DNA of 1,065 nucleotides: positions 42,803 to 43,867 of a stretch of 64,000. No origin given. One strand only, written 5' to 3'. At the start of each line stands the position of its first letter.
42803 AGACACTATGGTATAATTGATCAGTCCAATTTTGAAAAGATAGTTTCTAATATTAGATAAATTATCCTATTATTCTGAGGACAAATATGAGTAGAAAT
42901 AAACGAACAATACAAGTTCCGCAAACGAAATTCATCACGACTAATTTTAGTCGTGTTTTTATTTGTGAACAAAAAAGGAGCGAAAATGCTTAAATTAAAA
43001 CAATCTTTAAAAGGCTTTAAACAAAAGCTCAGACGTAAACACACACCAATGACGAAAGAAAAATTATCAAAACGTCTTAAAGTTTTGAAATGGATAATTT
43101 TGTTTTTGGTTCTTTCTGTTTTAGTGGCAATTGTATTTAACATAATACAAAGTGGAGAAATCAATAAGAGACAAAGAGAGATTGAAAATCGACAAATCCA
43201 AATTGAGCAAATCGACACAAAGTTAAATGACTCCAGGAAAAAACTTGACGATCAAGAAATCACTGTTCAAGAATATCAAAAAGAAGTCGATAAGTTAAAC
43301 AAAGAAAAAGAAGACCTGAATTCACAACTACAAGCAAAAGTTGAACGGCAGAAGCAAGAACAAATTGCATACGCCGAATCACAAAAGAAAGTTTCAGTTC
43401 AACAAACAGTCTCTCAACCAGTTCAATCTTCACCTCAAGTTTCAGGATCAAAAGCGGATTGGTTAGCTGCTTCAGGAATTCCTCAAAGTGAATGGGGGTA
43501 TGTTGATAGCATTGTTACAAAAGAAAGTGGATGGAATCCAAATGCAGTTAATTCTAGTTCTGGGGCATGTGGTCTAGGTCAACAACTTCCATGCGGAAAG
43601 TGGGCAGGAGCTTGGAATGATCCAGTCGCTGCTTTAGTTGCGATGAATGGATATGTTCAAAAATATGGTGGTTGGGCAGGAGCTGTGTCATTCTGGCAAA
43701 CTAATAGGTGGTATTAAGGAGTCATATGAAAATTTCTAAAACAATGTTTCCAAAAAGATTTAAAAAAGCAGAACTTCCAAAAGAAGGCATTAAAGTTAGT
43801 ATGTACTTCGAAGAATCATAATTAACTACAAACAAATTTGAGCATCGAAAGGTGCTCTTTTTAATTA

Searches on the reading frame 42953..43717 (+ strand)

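Call 9: search_protein_families(library=phrogs, proteins=[window:42953-43717:+], max_evalue=0.001)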
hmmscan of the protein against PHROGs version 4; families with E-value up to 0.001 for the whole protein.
window:42953-43717:+ (254 aa): 14 families
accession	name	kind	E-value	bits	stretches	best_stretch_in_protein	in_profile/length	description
phrog_3310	-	other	9.5e-12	46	1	116-254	98-231/231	transglycosylase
phrog_13339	-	tail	3.7e-08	32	1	180-254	1951-2029/2156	tail length tape measure protein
phrog_3874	-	other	6.2e-07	30.5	1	94-213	40-157/190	transglycosylase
phrog_15428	-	unknown function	8.1e-07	30.2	1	160-254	67-168/168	-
phrog_12661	-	other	1.2e-06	29.4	1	152-254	76-182/182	transglycosylase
phrog_5777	-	unknown function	9.9e-06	27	1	42-147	5-107/169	-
phrog_4602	-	other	3.4e-05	24.9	1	105-217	93-196/220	transglycosylase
phrog_35836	-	other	4e-05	25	1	184-254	60-127/127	transglycosylase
phrog_8246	-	unknown function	8.9e-05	23.3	1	74-170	115-206/325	-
phrog_991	-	tail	0.00023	19.8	1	171-250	1295-1380/1966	tail length tape measure protein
phrog_4197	-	tail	0.00027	19.7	1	172-254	1453-1551/1783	tail length tape measure protein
phrog_8949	-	unknown function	0.00061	20.3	1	174-214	346-386/557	-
phrog_89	-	lysis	0.00075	20.5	0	51-137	5-94/143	Rz-like spanin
phrog_95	-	integration and excision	0.00081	19.1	0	64-144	449-521/651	integrase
